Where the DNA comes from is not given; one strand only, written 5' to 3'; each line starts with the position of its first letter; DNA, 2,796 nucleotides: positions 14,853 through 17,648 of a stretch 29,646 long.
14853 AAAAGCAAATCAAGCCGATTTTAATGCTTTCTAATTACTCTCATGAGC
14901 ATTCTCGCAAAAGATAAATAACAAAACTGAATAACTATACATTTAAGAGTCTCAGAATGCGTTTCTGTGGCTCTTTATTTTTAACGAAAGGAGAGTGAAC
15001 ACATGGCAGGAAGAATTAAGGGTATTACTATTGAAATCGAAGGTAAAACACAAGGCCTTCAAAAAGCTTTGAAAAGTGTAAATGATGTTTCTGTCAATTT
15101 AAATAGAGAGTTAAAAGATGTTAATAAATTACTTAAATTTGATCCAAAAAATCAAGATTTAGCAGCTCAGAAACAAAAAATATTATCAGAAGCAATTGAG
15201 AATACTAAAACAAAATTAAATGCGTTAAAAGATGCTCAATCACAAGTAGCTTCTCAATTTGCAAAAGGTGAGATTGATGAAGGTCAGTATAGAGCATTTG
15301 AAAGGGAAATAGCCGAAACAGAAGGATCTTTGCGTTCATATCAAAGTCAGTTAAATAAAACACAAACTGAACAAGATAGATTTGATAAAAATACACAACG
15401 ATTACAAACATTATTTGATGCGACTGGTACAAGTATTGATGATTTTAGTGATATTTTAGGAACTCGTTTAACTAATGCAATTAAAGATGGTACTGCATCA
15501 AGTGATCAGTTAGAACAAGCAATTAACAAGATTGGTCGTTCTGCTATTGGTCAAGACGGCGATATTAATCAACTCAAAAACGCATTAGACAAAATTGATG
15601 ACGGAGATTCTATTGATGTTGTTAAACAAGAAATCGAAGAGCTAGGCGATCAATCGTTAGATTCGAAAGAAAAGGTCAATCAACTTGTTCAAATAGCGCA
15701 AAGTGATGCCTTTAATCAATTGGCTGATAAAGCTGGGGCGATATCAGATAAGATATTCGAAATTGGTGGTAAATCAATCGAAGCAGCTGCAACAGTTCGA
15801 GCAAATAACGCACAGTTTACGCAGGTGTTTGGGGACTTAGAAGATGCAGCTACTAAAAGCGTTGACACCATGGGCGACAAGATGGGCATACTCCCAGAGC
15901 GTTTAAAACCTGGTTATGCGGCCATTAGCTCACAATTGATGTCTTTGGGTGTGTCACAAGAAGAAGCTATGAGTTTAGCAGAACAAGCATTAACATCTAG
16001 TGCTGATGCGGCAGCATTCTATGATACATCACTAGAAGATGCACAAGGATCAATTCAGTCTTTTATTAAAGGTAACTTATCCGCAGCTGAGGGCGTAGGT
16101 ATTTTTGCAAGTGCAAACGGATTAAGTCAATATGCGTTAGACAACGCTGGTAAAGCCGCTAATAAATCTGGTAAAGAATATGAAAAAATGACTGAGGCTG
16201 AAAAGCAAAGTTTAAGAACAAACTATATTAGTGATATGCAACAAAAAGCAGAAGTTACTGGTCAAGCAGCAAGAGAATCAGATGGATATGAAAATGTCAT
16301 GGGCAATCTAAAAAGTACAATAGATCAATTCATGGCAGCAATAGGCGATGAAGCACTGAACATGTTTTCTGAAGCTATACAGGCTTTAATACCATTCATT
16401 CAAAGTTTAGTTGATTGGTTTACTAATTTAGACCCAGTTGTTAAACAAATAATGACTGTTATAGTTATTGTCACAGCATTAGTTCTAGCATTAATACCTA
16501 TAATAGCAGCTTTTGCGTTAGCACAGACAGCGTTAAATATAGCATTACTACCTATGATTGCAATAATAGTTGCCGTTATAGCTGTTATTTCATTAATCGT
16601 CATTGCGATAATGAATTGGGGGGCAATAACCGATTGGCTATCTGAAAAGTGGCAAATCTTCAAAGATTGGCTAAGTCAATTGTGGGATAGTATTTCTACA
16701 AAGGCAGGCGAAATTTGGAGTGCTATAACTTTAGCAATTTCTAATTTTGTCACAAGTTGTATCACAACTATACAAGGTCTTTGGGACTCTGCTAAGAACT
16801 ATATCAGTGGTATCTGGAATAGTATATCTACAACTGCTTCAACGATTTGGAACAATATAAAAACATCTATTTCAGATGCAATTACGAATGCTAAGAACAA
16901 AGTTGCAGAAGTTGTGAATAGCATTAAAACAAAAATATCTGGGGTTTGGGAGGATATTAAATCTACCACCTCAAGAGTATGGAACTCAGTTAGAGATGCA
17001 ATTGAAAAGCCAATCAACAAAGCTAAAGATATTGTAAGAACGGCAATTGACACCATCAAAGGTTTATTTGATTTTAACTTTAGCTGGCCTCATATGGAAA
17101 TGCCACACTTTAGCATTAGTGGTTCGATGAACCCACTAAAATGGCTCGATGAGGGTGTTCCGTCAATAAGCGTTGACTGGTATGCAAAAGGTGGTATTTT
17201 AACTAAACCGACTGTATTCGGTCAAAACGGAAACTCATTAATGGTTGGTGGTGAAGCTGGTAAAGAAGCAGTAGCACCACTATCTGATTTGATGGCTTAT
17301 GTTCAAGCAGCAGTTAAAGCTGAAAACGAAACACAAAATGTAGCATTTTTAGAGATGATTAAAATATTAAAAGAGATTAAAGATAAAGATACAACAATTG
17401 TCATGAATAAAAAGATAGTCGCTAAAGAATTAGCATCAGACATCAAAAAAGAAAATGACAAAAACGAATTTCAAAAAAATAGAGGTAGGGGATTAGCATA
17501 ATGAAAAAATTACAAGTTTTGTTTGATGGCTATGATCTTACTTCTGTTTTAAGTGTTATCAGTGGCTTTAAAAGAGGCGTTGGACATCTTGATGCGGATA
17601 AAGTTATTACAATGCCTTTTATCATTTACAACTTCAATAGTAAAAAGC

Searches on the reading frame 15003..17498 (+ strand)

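Call 22: search_protein_families(library=phrogs, proteins=[window:15003-17498:+], max_evalue=0.001)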
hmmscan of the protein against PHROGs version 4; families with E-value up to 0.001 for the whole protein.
window:15003-17498:+ (832 aa): 34 families (the best 25 are shown)
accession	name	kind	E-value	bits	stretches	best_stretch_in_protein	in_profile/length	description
phrog_58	-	tail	1.8e-101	342.4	1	1-814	170-1040/1544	tail length tape measure protein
phrog_5755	-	tail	1.3e-80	273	1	1-292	2-282/541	tail length tape measure protein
phrog_991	-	tail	3.9e-64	218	2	1-709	60-841/1966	tail length tape measure protein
phrog_17020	-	unknown function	7.6e-60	204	1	489-793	25-323/353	-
phrog_38258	-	unknown function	2.9e-58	198.7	1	507-768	165-425/427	-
phrog_1272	-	tail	5.3e-54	184.5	1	1-744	71-883/1606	tail length tape measure protein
phrog_15002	-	unknown function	1.4e-39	137.1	1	1-139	1-139/183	-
phrog_1535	-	tail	3.3e-33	116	2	470-820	786-1143/1152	tail length tape measure protein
phrog_167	-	tail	1e-25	90.7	2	1-401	5-409/1555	tail length tape measure protein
phrog_28958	-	unknown function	5.4e-25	89.5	1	603-769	3-175/295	-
phrog_24320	-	tail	3.5e-22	79.9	1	43-217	177-340/526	tail length tape measure protein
phrog_28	-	tail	6.2e-20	72.4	1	1-728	1-729/1228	tail length tape measure protein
phrog_305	-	tail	3.7e-18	66.6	1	62-645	207-661/1001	tail length tape measure protein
phrog_3981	-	tail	1e-17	65.5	1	234-773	33-517/584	tail length tape measure protein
phrog_4200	-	tail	5.8e-17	62.4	1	443-689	292-532/732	tail length tape measure protein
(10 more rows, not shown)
